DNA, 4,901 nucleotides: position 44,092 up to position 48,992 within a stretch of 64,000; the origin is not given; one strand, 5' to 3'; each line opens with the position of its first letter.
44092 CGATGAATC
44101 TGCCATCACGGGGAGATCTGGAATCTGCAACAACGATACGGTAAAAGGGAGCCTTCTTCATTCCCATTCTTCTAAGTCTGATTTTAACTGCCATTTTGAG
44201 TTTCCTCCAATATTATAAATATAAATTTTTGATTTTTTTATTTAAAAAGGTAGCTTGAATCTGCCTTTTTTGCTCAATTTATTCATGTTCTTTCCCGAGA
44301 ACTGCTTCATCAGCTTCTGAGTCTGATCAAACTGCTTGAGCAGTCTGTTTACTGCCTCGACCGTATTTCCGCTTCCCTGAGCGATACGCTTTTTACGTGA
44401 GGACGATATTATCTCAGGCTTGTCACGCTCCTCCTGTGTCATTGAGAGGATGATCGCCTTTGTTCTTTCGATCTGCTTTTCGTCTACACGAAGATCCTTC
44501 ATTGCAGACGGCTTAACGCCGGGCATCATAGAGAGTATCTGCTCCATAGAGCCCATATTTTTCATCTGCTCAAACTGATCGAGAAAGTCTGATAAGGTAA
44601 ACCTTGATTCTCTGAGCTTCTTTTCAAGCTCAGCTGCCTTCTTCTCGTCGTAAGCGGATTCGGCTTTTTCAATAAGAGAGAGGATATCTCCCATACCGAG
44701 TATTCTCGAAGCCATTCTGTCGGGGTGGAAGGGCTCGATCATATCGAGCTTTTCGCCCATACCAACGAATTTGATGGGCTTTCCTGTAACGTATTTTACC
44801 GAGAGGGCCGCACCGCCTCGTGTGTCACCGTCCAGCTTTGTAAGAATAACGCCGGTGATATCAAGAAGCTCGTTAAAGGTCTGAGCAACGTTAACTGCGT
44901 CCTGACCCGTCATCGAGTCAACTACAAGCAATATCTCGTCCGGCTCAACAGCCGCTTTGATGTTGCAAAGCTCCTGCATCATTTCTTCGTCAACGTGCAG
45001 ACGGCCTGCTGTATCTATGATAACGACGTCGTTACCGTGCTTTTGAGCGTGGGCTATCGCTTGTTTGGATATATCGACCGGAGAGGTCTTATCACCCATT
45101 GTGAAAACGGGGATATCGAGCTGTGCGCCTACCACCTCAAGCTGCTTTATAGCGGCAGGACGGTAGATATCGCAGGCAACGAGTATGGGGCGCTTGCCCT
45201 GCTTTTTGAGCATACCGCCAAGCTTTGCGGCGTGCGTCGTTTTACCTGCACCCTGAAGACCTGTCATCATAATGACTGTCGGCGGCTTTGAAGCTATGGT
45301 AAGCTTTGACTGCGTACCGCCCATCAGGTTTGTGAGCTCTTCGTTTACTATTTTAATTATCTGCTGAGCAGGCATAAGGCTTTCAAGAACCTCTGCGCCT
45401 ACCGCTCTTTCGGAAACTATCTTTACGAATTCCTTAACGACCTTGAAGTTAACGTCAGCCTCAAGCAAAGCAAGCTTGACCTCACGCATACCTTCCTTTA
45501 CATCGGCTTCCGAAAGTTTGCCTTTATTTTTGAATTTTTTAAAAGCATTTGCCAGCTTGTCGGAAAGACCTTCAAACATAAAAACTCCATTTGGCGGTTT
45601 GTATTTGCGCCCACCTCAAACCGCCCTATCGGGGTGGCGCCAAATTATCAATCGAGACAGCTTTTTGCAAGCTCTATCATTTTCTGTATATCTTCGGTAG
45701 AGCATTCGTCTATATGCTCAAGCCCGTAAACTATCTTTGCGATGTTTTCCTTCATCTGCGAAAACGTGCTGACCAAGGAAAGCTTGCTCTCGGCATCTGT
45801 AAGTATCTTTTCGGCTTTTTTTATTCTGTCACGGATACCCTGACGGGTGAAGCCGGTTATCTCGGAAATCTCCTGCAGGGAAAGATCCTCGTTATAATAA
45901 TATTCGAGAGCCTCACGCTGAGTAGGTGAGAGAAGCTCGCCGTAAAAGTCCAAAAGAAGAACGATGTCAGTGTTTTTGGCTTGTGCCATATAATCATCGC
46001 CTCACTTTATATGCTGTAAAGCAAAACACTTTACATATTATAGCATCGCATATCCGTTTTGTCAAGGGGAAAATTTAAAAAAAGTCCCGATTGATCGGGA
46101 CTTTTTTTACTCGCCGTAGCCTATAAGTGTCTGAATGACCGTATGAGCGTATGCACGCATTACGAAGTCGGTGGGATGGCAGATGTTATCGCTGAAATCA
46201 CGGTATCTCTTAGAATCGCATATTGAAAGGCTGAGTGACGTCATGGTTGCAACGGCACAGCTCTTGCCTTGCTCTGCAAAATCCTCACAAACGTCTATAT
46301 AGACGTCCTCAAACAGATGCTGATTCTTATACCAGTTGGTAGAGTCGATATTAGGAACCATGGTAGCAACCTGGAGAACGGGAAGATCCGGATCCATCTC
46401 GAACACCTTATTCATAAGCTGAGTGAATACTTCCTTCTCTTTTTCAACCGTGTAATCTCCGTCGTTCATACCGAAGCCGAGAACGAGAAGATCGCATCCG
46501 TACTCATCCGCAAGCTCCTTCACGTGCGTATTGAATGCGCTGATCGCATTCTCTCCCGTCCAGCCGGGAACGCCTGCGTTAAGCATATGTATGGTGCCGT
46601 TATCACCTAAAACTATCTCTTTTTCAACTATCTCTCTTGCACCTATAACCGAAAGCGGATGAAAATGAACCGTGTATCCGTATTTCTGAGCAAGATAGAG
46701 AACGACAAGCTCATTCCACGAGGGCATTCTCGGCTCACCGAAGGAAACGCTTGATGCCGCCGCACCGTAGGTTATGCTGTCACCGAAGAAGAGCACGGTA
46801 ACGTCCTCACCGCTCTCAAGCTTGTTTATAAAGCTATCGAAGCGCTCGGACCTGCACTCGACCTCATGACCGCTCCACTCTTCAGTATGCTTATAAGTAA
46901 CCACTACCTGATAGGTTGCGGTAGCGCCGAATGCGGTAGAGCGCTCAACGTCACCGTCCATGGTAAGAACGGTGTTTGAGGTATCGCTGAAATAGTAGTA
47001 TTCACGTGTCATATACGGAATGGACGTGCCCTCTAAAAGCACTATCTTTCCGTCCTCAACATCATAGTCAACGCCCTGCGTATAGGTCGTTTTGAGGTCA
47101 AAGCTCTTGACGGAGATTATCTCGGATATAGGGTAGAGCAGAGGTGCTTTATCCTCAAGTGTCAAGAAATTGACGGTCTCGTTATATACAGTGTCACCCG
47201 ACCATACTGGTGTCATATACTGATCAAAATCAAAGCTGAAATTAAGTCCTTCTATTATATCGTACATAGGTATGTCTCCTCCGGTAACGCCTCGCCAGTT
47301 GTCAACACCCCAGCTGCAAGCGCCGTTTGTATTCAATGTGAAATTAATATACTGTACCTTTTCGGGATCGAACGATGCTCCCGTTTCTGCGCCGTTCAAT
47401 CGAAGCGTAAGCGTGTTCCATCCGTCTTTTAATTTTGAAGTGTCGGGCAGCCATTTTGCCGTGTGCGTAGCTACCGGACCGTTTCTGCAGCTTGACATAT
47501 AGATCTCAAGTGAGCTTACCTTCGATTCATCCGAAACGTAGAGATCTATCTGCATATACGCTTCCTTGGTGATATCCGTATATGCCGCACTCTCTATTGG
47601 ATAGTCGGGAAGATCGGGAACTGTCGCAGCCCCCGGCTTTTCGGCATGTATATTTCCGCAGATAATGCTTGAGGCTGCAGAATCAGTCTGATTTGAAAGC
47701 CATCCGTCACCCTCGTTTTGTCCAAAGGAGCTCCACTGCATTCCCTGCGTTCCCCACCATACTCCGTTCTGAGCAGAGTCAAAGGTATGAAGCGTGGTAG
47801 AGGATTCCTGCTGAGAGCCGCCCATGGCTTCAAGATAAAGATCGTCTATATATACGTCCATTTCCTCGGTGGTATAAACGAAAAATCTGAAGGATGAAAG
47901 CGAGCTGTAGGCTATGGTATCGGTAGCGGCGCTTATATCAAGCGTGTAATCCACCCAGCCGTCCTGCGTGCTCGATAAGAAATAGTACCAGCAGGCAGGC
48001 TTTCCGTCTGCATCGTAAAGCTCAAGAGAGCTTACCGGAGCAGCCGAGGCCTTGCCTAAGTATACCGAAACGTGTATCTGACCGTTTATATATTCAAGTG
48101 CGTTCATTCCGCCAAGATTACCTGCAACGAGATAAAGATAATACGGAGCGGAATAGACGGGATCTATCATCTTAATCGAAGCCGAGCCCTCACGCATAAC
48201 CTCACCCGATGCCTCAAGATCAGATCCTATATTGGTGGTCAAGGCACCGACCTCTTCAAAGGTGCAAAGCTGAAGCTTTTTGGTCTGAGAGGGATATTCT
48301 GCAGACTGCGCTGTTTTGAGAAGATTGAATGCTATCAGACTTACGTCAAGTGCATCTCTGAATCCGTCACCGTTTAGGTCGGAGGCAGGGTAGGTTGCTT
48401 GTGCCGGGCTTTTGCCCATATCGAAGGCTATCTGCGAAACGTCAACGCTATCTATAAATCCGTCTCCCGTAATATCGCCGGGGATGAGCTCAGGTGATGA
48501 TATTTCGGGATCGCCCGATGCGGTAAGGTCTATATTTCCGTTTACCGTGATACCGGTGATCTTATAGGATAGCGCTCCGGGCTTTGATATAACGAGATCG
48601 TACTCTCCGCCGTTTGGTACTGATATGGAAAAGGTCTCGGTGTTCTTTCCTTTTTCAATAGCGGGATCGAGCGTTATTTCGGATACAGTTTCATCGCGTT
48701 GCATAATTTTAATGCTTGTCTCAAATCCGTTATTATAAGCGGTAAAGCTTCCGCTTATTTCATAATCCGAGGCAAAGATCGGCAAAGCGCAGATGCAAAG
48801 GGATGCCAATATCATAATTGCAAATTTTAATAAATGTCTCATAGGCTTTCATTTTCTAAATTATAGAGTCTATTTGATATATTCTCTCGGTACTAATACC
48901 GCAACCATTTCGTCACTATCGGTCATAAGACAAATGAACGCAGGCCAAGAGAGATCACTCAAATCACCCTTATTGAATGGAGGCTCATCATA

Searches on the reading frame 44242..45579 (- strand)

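Call 29: search_protein_families(library=pfam, proteins=[window:44242-45579:-], max_evalue=0.0001)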
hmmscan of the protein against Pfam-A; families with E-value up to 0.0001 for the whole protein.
window:44242-45579:- (445 aa): 6 families
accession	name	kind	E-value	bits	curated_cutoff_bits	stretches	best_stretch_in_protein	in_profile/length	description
PF00448.28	SRP54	-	6.8e-77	258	22.7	1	100-295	1-196/196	SRP54-type protein, GTPase domain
PF02978.25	SRP_SPB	-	2.4e-35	121.2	27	1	326-424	1-91/91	Signal peptide binding domain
PF02881.24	SRP54_N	-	1e-20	74.1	22.4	1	5-82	1-75/75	SRP54-type protein, helical bundle domain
PF01656.29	CbiA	-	1.4e-06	28.7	25.4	1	110-254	9-88/125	CobQ/CobB/MinD/ParA nucleotide binding domain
PF13401.12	AAA_22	-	2.2e-06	28.5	27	1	101-207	6-107/130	AAA domain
PF13604.12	AAA_30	-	6e-05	23.3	27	1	95-238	13-140/191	AAA domain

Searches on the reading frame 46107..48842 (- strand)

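Call 29: search_protein_families(library=pfam, proteins=[window:46107-48842:-], max_evalue=0.0001)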
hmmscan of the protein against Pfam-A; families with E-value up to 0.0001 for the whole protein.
window:46107-48842:- (911 aa): 3 families
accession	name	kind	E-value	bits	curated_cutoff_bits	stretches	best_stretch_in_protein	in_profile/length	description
PF13472.12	Lipase_GDSL_2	-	5.7e-10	40.4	32.9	1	685-892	1-173/178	GDSL-like Lipase/Acylhydrolase family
PF00657.28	Lipase_GDSL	-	3e-07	31.2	23.6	1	683-810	1-107/208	GDSL-like Lipase/Acylhydrolase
PF00404.24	Dockerin_1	-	1.3e-06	28.9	22.9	1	121-171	1-53/57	Dockerin type I domain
